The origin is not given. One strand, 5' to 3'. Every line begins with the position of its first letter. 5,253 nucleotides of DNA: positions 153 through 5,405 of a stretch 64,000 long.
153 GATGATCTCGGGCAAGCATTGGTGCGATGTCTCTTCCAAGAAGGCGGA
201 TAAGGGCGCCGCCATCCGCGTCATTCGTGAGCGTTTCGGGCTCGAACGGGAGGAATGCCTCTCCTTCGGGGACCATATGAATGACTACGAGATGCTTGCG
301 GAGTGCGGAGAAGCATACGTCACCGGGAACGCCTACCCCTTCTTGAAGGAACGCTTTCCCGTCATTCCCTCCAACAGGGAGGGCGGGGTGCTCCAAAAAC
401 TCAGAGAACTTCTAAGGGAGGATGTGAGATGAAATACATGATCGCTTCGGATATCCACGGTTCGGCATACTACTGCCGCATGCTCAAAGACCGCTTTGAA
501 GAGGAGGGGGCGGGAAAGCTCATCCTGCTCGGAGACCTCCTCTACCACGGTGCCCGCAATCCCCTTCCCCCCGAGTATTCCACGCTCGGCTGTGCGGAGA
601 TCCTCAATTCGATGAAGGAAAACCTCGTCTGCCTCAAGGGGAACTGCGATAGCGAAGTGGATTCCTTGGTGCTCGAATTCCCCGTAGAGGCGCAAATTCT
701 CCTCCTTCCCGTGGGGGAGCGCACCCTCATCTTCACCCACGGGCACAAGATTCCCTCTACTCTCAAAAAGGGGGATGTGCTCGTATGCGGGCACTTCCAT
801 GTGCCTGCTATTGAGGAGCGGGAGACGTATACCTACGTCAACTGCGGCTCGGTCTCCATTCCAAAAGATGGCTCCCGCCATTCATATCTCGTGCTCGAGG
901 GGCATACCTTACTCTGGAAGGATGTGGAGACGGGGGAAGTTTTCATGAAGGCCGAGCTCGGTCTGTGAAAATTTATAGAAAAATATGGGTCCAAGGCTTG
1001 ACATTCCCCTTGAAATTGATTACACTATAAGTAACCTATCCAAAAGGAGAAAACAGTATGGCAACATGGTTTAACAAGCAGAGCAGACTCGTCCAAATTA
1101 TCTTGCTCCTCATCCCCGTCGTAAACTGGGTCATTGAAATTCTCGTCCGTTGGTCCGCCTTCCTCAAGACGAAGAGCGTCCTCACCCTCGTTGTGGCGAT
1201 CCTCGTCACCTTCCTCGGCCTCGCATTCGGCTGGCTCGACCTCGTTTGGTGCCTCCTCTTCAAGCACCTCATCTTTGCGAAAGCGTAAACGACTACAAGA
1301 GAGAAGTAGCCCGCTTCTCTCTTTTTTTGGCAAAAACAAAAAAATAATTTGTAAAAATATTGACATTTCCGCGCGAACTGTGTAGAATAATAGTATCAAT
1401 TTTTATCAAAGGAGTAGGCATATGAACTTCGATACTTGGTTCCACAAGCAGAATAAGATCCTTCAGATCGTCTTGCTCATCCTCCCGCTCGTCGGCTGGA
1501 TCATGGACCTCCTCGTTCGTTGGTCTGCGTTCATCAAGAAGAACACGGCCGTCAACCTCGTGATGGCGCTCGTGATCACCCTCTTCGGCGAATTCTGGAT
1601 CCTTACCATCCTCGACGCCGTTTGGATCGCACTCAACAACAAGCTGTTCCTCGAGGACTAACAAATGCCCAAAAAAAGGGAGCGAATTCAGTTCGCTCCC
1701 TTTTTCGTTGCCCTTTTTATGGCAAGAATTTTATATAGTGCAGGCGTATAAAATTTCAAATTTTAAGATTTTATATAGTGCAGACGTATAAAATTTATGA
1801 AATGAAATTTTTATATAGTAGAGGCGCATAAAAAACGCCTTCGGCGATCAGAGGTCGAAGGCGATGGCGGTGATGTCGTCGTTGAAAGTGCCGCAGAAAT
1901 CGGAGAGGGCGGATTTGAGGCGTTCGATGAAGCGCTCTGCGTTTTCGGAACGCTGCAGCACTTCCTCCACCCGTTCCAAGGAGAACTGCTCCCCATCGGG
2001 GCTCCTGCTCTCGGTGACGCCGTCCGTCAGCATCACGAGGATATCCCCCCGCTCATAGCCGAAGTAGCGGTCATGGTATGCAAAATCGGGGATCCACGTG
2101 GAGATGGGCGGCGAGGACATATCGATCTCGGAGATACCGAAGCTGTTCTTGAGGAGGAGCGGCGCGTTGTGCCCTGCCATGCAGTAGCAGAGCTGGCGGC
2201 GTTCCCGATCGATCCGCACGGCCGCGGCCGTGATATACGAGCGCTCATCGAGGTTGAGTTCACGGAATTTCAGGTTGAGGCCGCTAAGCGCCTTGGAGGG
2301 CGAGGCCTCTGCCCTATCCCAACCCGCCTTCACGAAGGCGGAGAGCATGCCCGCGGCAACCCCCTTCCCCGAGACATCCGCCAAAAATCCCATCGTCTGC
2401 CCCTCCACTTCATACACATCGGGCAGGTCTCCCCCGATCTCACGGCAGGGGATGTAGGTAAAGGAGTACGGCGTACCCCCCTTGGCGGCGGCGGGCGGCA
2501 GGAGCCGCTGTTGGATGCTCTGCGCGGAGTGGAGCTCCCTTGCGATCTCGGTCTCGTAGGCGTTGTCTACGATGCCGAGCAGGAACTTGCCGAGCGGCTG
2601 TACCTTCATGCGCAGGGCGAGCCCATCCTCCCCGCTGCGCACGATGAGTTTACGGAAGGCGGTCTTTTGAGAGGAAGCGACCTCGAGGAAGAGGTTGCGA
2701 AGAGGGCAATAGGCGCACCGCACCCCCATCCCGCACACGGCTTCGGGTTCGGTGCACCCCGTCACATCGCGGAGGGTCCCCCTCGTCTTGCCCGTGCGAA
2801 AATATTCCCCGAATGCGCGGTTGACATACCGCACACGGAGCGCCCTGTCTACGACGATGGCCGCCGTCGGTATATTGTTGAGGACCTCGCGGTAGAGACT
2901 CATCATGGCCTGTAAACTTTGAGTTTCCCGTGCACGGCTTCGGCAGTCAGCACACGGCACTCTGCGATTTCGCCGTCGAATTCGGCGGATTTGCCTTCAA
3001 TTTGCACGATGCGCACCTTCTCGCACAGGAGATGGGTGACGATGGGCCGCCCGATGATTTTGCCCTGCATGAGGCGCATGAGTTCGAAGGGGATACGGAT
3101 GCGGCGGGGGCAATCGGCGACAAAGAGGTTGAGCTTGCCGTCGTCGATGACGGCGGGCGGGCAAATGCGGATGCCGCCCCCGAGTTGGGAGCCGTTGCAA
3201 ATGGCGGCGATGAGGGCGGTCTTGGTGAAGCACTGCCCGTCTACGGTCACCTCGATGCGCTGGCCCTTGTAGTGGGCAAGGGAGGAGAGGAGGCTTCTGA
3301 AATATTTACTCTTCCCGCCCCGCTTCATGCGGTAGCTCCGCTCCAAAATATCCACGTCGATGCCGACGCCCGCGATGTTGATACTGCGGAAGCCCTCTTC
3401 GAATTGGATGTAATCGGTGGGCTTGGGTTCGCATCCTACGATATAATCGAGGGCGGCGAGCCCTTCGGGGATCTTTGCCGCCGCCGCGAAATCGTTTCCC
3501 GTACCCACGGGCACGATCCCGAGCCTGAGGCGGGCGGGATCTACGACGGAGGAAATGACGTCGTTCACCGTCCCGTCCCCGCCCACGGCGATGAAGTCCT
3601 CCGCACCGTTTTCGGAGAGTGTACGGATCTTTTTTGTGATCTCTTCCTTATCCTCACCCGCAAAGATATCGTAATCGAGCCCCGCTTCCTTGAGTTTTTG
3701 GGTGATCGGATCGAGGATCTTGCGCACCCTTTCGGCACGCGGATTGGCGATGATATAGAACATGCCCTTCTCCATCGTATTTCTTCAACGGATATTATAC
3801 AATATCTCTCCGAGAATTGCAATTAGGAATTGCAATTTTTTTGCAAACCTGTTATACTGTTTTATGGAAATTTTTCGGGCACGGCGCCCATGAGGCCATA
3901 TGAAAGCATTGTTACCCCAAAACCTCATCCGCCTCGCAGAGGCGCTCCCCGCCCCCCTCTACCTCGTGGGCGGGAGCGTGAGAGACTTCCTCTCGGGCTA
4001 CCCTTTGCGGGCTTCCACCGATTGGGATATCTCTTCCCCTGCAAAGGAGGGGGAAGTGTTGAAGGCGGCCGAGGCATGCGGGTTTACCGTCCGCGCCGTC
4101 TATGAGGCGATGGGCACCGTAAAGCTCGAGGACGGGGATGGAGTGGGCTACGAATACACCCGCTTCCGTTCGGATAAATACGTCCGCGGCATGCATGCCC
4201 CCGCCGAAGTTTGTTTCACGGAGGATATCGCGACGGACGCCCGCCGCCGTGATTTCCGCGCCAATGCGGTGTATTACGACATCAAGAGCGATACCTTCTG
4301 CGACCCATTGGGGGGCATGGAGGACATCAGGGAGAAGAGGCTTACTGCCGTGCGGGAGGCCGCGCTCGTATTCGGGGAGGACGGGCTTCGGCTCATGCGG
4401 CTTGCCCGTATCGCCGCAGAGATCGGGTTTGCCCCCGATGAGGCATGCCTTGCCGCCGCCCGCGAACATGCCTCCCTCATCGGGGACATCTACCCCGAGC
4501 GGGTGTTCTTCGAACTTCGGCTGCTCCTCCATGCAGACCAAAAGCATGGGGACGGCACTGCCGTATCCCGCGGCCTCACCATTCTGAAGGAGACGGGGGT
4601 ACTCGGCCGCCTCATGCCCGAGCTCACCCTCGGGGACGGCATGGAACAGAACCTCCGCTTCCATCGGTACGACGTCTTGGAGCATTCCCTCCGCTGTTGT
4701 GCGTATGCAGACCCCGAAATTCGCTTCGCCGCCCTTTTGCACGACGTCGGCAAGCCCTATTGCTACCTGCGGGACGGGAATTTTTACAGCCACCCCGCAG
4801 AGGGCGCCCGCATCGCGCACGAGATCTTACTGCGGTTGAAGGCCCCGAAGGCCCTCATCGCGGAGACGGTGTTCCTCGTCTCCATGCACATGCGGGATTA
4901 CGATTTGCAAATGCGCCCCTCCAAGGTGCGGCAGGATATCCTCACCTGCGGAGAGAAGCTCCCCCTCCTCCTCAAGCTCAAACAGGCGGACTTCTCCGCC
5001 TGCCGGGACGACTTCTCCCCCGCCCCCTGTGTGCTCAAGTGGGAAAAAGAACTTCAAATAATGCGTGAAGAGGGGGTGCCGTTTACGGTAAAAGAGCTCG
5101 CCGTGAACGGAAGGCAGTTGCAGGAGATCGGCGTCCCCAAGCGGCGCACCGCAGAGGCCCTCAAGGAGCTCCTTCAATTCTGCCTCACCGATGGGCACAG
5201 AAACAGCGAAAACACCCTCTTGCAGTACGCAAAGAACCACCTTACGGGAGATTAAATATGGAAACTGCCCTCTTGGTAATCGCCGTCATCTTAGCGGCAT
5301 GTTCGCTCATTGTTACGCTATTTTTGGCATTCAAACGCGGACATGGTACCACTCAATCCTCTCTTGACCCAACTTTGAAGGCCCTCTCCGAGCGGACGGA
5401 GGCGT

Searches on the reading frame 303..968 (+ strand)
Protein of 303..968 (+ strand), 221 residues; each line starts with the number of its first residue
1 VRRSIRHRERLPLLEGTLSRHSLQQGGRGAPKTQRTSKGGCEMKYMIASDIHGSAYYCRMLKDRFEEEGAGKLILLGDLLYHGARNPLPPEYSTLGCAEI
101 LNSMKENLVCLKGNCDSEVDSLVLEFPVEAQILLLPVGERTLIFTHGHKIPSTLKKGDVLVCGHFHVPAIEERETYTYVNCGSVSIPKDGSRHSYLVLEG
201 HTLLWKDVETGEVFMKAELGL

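Call 88: search_protein_families(library=pfam, proteins=[window:303-968:+])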
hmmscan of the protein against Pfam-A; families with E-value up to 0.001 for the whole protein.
window:303-968:+ (221 aa): 2 families
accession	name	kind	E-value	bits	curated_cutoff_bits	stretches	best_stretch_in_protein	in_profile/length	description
PF12850.12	Metallophos_2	-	1.3e-18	67.9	27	1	43-199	1-150/154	Calcineurin-like phosphoesterase superfamily domain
PF00149.33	Metallophos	-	2.2e-07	31.9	21.5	1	43-150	1-117/191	Calcineurin-like phosphoesterase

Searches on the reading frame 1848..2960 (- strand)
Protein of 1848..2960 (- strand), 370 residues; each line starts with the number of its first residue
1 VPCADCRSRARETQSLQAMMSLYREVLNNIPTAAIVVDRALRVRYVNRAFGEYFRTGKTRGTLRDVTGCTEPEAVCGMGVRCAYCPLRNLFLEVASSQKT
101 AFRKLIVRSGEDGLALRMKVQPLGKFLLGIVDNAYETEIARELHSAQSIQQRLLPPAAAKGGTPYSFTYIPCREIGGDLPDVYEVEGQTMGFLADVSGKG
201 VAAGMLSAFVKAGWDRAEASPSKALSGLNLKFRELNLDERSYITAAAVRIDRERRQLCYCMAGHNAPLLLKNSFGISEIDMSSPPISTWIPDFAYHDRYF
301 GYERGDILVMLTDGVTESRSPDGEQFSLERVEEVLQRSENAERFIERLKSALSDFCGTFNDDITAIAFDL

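Call 88: search_protein_families(library=pfam, proteins=[window:1848-2960:-])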
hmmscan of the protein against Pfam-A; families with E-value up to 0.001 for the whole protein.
window:1848-2960:- (370 aa): 4 families
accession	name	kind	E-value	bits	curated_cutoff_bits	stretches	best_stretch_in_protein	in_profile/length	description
PF07228.17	SpoIIE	-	6.9e-31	108.1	25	1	187-368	3-189/192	Stage II sporulation protein E (SpoIIE)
PF13188.13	PAS_8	-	1.8e-05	24.9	21.8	1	22-55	2-35/65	PAS domain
PF08448.16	PAS_4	-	2.1e-05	25.2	23.1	0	27-56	1-30/110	PAS fold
PF00989.32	PAS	-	0.00022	21.6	22.6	1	22-54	2-34/113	PAS fold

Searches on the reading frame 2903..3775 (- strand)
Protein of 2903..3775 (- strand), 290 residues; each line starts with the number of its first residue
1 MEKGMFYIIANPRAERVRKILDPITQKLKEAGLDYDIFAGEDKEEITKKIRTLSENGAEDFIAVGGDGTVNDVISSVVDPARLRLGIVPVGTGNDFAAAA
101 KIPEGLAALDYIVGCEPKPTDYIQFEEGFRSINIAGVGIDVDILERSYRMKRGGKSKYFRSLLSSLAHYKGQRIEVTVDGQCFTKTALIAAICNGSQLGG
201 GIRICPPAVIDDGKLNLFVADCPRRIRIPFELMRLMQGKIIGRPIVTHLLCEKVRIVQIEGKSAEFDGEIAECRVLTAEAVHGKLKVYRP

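Call 88: search_protein_families(library=pfam, proteins=[window:2903-3775:-])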
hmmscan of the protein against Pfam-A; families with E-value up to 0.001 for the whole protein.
window:2903-3775:- (290 aa): 2 families
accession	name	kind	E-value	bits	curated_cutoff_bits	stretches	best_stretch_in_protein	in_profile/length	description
PF19279.4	YegS_C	-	7.9e-23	81.4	27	1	136-287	4-156/158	YegS C-terminal NAD kinase beta sandwich-like domain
PF00781.29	DAGK_cat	-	3.1e-22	78.9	23.6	1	7-123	3-123/125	Diacylglycerol kinase catalytic domain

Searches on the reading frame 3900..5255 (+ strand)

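Call 88: search_protein_families(library=pfam, proteins=[window:3900-5255:+])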
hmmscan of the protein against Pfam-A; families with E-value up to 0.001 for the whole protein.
window:3900-5255:+ (451 aa): 3 families
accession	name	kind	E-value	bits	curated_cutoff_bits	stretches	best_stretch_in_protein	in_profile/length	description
PF01743.26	PolyA_pol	-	1.9e-23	83.6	23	1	20-148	1-125/126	Poly A polymerase head domain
PF12627.12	PolyA_pol_RNAbd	-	8.1e-08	32.4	22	1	176-242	1-60/64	Probable RNA and SrmB- binding site of polymerase A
PF01966.28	HD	-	7.3e-07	29.9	22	1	261-337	3-92/116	HD domain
